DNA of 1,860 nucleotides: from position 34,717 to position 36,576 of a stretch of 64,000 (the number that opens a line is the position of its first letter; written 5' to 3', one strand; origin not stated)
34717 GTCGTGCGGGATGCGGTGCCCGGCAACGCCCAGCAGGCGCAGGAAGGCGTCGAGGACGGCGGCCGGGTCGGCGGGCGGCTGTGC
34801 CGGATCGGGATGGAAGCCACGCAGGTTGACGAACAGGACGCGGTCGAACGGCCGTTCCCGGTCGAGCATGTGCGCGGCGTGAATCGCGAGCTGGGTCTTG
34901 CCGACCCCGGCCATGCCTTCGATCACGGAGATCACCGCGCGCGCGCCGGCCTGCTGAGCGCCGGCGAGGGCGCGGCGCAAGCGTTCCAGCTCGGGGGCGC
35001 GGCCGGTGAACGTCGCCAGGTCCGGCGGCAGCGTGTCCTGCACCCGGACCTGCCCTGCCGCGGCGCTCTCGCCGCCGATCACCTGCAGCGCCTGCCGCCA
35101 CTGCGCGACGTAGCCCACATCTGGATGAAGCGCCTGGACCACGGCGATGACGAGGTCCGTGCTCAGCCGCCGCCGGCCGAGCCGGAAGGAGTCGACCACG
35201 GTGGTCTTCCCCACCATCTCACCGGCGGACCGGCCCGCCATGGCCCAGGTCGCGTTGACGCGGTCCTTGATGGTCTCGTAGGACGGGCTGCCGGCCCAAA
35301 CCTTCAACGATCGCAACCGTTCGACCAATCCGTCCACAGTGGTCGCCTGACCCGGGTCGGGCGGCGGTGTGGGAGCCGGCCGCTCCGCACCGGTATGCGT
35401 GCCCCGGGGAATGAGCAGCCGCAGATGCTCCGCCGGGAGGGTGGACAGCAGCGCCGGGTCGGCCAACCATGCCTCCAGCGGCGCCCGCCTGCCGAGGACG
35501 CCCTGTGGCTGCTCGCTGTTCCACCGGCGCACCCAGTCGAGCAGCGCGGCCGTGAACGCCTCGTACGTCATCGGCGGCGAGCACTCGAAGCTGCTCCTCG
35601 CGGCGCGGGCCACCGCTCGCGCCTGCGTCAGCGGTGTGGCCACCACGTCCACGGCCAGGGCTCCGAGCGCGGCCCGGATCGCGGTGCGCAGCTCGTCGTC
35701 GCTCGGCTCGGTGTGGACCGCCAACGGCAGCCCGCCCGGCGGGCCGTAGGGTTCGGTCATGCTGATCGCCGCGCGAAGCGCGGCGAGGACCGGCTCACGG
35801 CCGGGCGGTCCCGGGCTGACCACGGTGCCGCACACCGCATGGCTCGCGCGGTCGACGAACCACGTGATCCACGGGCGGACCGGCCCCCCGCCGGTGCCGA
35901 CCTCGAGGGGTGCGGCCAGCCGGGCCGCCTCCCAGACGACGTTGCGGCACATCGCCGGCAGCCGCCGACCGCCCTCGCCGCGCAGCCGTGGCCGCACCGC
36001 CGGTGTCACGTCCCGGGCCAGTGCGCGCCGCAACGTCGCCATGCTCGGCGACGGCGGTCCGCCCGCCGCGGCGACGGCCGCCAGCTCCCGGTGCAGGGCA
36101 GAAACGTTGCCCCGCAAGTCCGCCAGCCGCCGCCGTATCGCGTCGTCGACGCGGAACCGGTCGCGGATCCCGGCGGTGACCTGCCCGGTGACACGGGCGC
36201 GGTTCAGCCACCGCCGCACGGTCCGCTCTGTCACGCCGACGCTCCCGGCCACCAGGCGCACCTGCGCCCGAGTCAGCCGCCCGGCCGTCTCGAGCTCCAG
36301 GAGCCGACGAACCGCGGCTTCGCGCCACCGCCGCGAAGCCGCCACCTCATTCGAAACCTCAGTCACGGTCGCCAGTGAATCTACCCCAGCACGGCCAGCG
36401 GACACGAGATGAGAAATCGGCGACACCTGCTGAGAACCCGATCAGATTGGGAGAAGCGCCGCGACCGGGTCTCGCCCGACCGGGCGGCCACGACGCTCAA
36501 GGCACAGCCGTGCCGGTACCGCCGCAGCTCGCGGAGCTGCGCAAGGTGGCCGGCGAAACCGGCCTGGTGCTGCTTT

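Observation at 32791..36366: Domesticated, catalytically dead TnsB/Mu-like transposase fused to an NLR-like HTH-NB-ARC-TPR protein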

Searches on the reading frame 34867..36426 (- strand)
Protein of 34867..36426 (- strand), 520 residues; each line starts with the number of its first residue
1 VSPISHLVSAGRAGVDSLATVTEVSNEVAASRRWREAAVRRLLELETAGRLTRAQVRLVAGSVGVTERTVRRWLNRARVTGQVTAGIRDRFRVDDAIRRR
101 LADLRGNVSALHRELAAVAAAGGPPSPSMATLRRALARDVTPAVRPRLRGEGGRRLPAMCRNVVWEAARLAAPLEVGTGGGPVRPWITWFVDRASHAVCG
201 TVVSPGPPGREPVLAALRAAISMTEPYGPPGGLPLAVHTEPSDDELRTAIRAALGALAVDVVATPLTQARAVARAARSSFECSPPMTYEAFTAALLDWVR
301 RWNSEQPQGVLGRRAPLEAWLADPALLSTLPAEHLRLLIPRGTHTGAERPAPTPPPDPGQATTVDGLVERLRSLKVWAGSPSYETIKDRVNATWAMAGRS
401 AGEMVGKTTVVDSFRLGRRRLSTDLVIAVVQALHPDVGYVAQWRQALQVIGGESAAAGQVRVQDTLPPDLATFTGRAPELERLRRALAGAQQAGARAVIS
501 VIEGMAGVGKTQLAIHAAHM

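Call 6: find_homologous_proteins(query=window:35107-36426:-)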
Query window:35107-36426:- (440 aa): 26 proteins with E <= 0.001 among 8000 candidates.
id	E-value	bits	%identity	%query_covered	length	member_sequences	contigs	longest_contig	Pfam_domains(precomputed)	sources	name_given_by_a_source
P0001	1.9e-80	289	53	69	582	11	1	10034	PF09299.18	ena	-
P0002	1.0e-72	264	49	69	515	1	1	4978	PF09299.18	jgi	jgi:putative transposase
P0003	1.2e-70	257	48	70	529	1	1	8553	PF09299.18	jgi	jgi:putative transposase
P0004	1.7e-69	253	59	52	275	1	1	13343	-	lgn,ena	-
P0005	2.5e-66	243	45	73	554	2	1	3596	PF09299.18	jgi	-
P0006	9.6e-62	228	78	19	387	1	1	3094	PF00174.26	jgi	-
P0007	1.5e-58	217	54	51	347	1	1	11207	PF00665.33,PF13384.13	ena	-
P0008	7.6e-54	201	42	68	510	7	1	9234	PF09299.18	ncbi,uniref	ncbi:Mu transposase C-terminal domain-containing protein [Kitasatospora sp. NPDC056651]|uniref:Mu tr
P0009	8.4e-51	191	41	68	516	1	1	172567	PF09299.18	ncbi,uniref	ncbi:Mu transposase C-terminal domain-containing protein [Kitasatospora sp. NPDC087861]|uniref:Mu tr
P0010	1.5e-50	191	39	69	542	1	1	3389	PF09299.18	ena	-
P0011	8.6e-50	188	40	67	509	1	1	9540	PF09299.18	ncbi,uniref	ncbi:Mu transposase C-terminal domain-containing protein [Kitasatospora sp. NPDC002227]|uniref:Mu tr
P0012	4.9e-49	186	42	69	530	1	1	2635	PF00665.33,PF09299.18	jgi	jgi:putative transposase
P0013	3.5e-48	183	53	46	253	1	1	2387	-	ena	-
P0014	5.2e-44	169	41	67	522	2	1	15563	PF00665.33,PF09299.18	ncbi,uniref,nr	ncbi:transposase [Streptomyces sp. ISL-44]|uniref:Mu transposase C-terminal domain-containing protei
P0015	3.4e-43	166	37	67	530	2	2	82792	PF00665.33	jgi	jgi:putative transposase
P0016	9.8e-43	165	40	69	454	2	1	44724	PF09299.18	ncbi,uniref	ncbi:Mu transposase C-terminal domain-containing protein [Streptomyces sp. B6B3]|uniref:Mu transposa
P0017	5.1e-39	153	68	21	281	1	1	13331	PF13191.13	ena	-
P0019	2.1e-36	144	38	65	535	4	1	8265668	PF09299.18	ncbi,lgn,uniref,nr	ncbi:Mu transposase C-terminal domain-containing protein [Actinacidiphila bryophytorum]|uniref:Mu tr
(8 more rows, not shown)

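Call 7: search_protein_families(library=pfam, proteins=[window:35107-36426:-], max_evalue=10)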
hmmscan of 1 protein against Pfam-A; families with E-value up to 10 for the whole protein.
window:35107-36426:- (440 aa): 10 families
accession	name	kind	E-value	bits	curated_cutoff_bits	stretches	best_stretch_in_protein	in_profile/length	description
PF21214.3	SelB_WH_2nd_bact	-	0.0095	16.3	27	1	56-91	23-58/59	Selenocysteine-specific elongation factor, winged helix domain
PF13551.12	HTH_29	-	0.0096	16.4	28.1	1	59-81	18-40/64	Winged helix-turn helix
PF22007.2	DUF6930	-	0.029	15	27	1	160-262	9-107/123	Domain of unknown function (DUF6930)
PF13384.12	HTH_23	-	0.054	13.8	24.6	1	59-77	23-41/50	Homeodomain-like domain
PF08281.18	Sigma70_r4_2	-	0.062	13.4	25.7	1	60-78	33-51/54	Sigma-70, region 4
PF13565.12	HTH_32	-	0.098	13.7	33.7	1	69-136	1-73/73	Homeodomain-like domain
PF13518.12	HTH_28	-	0.11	13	25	1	55-89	17-46/52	Helix-turn-helix domain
PF21320.3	HTH_65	-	0.19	12.4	24.1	1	52-83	23-53/75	Rv2258c-like winged HTH domain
PF00356.27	LacI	-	1.5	9.2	27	1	59-90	5-33/46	Bacterial regulatory proteins, lacI family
PF13542.12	HTH_Tnp_ISL3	-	8.8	6.3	27.4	1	58-77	31-50/51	Helix-turn-helix domain of transposase family ISL3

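Call 16: find_encoding_contigs(protein=P0001, flank=8000, max_places=3)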
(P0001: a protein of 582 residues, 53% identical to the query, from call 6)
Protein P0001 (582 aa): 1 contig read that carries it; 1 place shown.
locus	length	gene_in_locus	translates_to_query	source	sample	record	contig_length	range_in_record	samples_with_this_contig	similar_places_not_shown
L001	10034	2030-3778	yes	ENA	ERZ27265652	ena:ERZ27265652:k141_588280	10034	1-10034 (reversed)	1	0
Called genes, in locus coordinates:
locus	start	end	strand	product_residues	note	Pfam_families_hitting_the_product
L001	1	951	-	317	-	?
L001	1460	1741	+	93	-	-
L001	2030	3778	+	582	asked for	PF09299:Mu-transpos_C (weak)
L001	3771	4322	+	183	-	-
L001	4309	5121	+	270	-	-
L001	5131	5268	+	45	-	-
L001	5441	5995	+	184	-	-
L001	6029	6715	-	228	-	PF17784:Sulfotransfer_4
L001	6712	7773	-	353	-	PF01073:3Beta_HSD, PF01370:Epimerase, PF05368:NmrA (faint), PF16363:GDP_Man_Dehyd, PF13460:NAD_binding_10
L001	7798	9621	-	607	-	PF14690:Zn_ribbon_ISL3, PF01610:DDE_Tnp_ISL3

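Call 17: find_encoding_contigs(protein=P0017, flank=8000, max_places=3)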
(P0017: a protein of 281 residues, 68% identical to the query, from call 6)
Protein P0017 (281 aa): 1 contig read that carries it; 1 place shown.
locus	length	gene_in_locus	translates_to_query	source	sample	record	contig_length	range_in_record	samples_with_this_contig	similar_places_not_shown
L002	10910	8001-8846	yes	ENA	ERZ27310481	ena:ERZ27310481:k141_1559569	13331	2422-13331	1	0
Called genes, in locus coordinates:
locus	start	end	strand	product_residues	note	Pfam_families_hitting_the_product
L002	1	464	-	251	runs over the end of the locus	PF00805:Pentapeptide (weak), PF12867:DinB_2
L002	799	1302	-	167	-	PF00293:NUDIX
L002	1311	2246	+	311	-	PF03473:MOSC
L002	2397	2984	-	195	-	PF01243:PNPOx_N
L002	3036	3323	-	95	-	-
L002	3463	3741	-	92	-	-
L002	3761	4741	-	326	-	PF25547:WXG100_2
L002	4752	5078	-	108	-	-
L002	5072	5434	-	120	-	PF02575:YbaB_DNA_bd (weak)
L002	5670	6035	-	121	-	PF13424:TPR_12 (weak), PF00515:TPR_1 (faint)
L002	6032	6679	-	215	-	PF09981:DUF2218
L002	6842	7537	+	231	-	PF00440:TetR_N, PF02796:HTH_7 (faint), PF21597:TetR_C_43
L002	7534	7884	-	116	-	-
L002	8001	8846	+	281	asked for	PF13191:AAA_16 (faint)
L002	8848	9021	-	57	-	-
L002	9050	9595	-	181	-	PF00872:Transposase_mut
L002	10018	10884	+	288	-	PF13655:RVT_N, PF00078:RVT_1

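Call 19: find_related_loci(query=window:34867-36426:-, collection=genome_contigs, flank=10000)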
Query window:34867-36426:- (520 aa) in genome_contigs; peptide patterns used: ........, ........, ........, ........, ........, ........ (x = any residue, [..] = any of these).
103 stretches matched a pattern; 51 encode a relative of the query (tblastn E <= 1e-3); 51 distinct loci.
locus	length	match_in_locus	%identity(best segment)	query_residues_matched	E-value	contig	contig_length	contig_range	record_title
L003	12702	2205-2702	73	355-520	6e-71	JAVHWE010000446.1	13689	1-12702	MAG: Micromonosporaceae bacterium isolate BP_233 scaffold_3447284, whole genome shotgun sequence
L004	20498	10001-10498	73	355-520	6e-69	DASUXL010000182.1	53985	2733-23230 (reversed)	MAG TPA_asm: Candidatus Limnocylindrales bacterium isolate SMAG_U1868 k141_775390, whole genome shotgun sequence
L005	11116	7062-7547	71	355-520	1e-67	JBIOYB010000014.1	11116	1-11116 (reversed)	MAG: Allorhizocola sp. isolate MAG041 k127_1084393, whole genome shotgun sequence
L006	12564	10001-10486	69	355-520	7e-65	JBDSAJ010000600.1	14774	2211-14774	MAG: Umezawaea sp. isolate cluster1_bin.107 k127_14703619, whole genome shotgun sequence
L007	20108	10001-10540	62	345-520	6e-63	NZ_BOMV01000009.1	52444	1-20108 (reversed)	Paractinoplanes rishiriensis strain NBRC 108556 sequence009, whole genome shotgun sequence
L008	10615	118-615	66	355-520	1e-61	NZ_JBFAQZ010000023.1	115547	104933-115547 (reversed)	Actinosynnema sp. NPDC050801 NPDC050801_151_H10.ctg-0023, whole genome shotgun sequence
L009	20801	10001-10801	69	35-519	9e-60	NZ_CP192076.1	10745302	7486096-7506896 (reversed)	Actinoplanes sp. CA-142083 chromosome, complete genome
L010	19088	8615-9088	67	356-520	1e-59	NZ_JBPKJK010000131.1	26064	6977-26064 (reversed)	Saccharothrix sp. Mg75 131, whole genome shotgun sequence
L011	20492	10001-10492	69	356-520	2e-59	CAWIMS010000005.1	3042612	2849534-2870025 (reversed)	MAG: uncultured Actinomycetota bacterium isolate MFD04944.bin.1.282 genome assembly, contig: contig_33080, whole genome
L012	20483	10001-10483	66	356-520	6e-58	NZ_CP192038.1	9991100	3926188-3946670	Actinoplanes sp. CA-030573 chromosome, complete genome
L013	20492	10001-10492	63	355-519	2e-57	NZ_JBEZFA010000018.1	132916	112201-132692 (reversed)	Micromonospora sp. NPDC049044 NPDC049044_81_A10.ctg-0018, whole genome shotgun sequence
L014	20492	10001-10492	62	355-519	5e-57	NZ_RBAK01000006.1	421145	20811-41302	Micromonospora endolithica strain JCM 12677 contig0006, whole genome shotgun sequence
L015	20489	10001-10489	64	355-519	1e-56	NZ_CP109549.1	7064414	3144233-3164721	Micromonospora sp. NBC_01392 chromosome, complete genome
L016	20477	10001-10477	62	355-520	2e-56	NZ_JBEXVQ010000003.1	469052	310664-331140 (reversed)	Lentzea sp. NPDC005914 NPDC005914_7_F5.ctg-0003, whole genome shotgun sequence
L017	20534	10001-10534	63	350-520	2e-56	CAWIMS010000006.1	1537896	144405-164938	MAG: uncultured Actinomycetota bacterium isolate MFD04944.bin.1.282 genome assembly, contig: contig_33081, whole genome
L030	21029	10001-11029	41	35-335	8e-49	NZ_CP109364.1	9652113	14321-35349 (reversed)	Kitasatospora sp. NBC_01560 chromosome, complete genome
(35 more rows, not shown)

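Call 26: search_protein_representatives(protein=window:35017-36426:-)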
Query: 470 residues. Proteins with E-value up to 0.001 (for the whole library): 996; up to 1e-10: 373; up to 1e-30: 49. The best 150 are listed.
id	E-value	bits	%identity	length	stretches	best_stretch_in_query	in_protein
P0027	7.9e-287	967.8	100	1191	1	21-470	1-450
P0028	4.5e-64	233.5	49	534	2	31-265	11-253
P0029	9.0e-54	199.6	50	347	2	30-265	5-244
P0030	8.0e-53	196.4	54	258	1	28-240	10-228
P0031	2.0e-49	185.2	44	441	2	32-265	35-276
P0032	3.9e-48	181.0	42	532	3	40-262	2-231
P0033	2.9e-46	174.8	71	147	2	355-451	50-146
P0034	3.5e-46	174.6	70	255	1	353-470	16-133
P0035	3.4e-45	171.3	71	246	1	355-470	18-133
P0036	4.1e-45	171.0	72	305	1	355-469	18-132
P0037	1.2e-44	169.5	68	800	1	350-470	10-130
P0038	1.5e-44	169.2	70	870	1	354-470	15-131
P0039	4.1e-44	167.7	69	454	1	352-470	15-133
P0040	1.3e-43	166.0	42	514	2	38-261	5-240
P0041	1.2e-42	162.8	37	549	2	34-265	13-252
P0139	1.2e-21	93.7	52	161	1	31-152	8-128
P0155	8.5e-21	90.9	55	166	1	33-160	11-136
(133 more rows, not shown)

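Call 34: find_encoding_contigs(protein=P0006, flank=8000, max_places=3)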
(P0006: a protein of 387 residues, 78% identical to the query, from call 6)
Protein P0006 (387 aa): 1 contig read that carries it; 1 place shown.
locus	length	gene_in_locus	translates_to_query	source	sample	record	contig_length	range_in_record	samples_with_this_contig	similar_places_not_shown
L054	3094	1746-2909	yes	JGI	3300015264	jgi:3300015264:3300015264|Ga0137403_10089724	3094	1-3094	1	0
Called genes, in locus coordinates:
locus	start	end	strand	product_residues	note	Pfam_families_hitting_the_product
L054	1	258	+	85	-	?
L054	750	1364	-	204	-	PF14200:RicinB_lectin_2 (faint), PF00652:Ricin_B_lectin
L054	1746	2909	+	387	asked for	PF00174:Oxidored_molyb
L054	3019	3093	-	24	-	?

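Call 35: find_encoding_contigs(protein=P0139, flank=8000, max_places=3)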
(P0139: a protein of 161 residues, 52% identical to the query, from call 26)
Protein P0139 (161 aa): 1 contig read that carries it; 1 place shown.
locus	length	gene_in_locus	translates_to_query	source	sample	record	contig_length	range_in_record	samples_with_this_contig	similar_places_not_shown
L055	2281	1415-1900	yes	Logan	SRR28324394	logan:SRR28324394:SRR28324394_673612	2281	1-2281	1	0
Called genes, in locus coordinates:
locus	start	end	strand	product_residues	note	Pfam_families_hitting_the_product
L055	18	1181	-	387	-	-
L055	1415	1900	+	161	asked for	-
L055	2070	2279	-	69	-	?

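Call 36: find_encoding_contigs(protein=P0027, flank=10000, max_places=5)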
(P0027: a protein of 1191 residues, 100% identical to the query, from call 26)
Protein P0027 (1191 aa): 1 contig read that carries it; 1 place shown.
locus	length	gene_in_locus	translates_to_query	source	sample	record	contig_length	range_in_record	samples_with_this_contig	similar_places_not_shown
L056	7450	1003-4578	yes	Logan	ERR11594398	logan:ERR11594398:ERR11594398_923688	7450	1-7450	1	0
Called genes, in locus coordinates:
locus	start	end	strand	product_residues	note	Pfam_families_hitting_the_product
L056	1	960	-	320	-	?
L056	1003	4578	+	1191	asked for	PF13374:TPR_10 (faint), PF00515:TPR_1 (faint), PF07719:TPR_2 (faint), PF13176:TPR_7 (faint), PF13181:TPR_8 (faint), PF13424:TPR_12, PF14938:SNAP (faint), PF13424:TPR_12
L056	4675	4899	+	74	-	-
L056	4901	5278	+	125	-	PF07291:MauE (weak)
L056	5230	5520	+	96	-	PF10502:Peptidase_S26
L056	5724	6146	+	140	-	-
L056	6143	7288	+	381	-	PF07730:HisKA_3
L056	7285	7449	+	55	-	?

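Call 44: search_protein_families(library=pfam, proteins=[P0001, P0014, L001:3771-4322:+, L001:4309-5121:+, L001:5441-5995:+, L001:1460-1741:+], max_evalue=0.1)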
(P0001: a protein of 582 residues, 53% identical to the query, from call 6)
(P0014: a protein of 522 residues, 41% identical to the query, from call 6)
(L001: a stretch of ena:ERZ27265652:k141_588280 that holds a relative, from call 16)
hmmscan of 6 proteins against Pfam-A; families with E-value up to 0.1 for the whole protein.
P0001 (582 aa): 2 families
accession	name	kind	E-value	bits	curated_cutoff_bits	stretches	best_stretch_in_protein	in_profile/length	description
PF09299.17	Mu-transpos_C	-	1.7e-07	31.6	21.7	1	346-399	8-59/61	Mu transposase, C-terminal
PF00665.32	rve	-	0.022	15.4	32.6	1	137-235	5-93/102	Integrase core domain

P0014 (522 aa): 5 families
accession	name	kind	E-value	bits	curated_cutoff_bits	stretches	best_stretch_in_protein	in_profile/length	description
PF09299.17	Mu-transpos_C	-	1.9e-08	34.6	21.7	1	350-401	9-59/61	Mu transposase, C-terminal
PF00665.32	rve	-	3.8e-06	27.5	32.6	1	140-239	5-94/102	Integrase core domain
PF13384.12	HTH_23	-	0.00018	21.6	24.6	1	21-38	23-40/50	Homeodomain-like domain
PF13542.12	HTH_Tnp_ISL3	-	0.015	15.2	27.4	1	21-36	32-47/51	Helix-turn-helix domain of transposase family ISL3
PF15943.11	YdaS_toxin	-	0.026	14.8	30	0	22-37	15-30/65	Bacterial toxin YdaS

L001:3771-4322:+ (183 aa): 1 family
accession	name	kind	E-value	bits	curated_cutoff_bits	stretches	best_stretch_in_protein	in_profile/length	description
PF14258.12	DUF4350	-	0.087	13.5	30.4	0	93-163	40-105/181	Domain of unknown function (DUF4350)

L001:4309-5121:+ (270 aa): 0 families

L001:5441-5995:+ (184 aa): 0 families

L001:1460-1741:+ (93 aa): 1 family
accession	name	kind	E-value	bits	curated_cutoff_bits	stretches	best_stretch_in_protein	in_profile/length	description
PF11434.14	CHIPS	-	0.015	15.6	25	1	26-77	1-52/91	Chemotaxis-inhibiting protein CHIPS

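Call 47: search_protein_families(library=pfam, proteins=[L030:8544-9797:+, L030:9869-11566:+, L030:11694-13403:+, L030:13414-13869:+, L030:13945-14697:+, L030:14705-17008:+, L030:7582-8355:+], max_evalue=0.01)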
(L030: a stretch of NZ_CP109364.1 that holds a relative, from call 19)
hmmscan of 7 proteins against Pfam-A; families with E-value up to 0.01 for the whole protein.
L030:8544-9797:+ (417 aa): 6 families
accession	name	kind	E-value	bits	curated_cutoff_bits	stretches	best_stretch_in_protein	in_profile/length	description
PF13401.12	AAA_22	-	4.4e-14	53.4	27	1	208-318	7-123/130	AAA domain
PF13191.12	AAA_16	-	0.00014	22.8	32.6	1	199-313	19-164/167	AAA ATPase domain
PF13384.12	HTH_23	-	0.00018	21.6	24.6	1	42-66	21-45/50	Homeodomain-like domain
PF09848.15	SLFN-g3_helicase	-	0.00088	19.1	24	1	208-292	3-91/354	Schlafen group 3, DNA/RNA helicase domain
PF13542.12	HTH_Tnp_ISL3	-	0.0025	17.7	27.4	1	29-60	17-48/51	Helix-turn-helix domain of transposase family ISL3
PF24964.1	DUF7769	-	0.0093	16.1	27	0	20-64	6-50/55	Domain of unknown function (DUF7769)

L030:9869-11566:+ (565 aa): 2 families
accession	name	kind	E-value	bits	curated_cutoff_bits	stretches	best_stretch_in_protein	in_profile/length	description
PF09299.17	Mu-transpos_C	-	8.1e-08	32.6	21.7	1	399-451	9-60/61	Mu transposase, C-terminal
PF00665.32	rve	-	6.8e-07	29.9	32.6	1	186-295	3-102/102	Integrase core domain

L030:11694-13403:+ (569 aa): 0 families

L030:13414-13869:+ (151 aa): 0 families

L030:13945-14697:+ (250 aa): 0 families

L030:14705-17008:+ (767 aa): 0 families

L030:7582-8355:+ (257 aa): 1 family
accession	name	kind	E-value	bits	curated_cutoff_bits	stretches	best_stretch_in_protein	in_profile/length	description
PF01548.23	DEDD_Tnp_IS110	-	1.9e-37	128.9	29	1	5-162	1-155/155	Transposase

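Call 52: list_cluster_members(proteins=[P0027])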
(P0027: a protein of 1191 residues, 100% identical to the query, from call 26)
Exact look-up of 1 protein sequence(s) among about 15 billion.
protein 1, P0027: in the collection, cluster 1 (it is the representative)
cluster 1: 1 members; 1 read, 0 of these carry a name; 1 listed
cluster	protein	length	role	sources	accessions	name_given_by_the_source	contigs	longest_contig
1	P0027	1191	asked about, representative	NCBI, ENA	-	-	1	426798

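Call 53: find_homologous_proteins(query=L009:9983-10762:+)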
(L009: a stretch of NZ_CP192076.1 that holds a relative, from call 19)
Query L009:9983-10762:+ (260 aa): 99 proteins with E <= 0.001 among 8000 candidates.
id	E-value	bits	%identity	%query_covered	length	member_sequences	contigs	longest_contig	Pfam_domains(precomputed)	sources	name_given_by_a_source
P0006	6.7e-75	270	55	91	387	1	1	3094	PF00174.26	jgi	-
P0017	5.8e-58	215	50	95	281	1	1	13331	PF13191.13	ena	-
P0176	1.4e-53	200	76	48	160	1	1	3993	-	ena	-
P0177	8.8e-51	191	70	53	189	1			-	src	-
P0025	7.2e-49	185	66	52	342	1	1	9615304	PF00931.29,PF13191.13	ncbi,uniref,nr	ncbi:NB-ARC domain-containing protein [Phytohabitans rumicis]|uniref:Orc1-like AAA ATPase domain-con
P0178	9.6e-49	184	69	48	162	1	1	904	-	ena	-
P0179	4.5e-47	179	65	52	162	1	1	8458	-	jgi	jgi:hypothetical protein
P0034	1.4e-46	177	61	58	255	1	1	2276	-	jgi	jgi:hypothetical protein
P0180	1.6e-46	177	62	54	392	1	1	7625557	PF25199.2,PF00931.29,PF13191.13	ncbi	ncbi:NB-ARC domain-containing protein [Micromonospora sp. M12]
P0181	1.8e-46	177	71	47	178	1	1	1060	-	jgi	jgi:hypothetical protein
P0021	2.1e-46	177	64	52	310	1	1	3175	PF00931.29,PF13191.13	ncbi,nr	ncbi:MAG TPA: hypothetical protein VNO31_48980, partial [Umezawaea sp.]|nr:hypothetical protein [Ume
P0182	2.2e-46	177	64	52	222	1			-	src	-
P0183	3.0e-46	176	65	50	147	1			-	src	-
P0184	3.0e-46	176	67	51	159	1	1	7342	-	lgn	-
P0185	4.1e-46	176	62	52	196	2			PF13191.13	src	-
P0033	2.5e-36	144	64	38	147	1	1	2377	-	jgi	jgi:hypothetical protein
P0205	2.6e-35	140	80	35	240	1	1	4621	PF13384.13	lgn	-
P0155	1.7e-31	128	65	45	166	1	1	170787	-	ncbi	-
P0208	2.5e-31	127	62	47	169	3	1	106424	-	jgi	-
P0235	2.6e-13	68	46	43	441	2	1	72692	PF09299.18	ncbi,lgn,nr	ncbi:hypothetical protein GCM10010206_77010 [Streptomyces cinerochromogenes]|nr:hypothetical protein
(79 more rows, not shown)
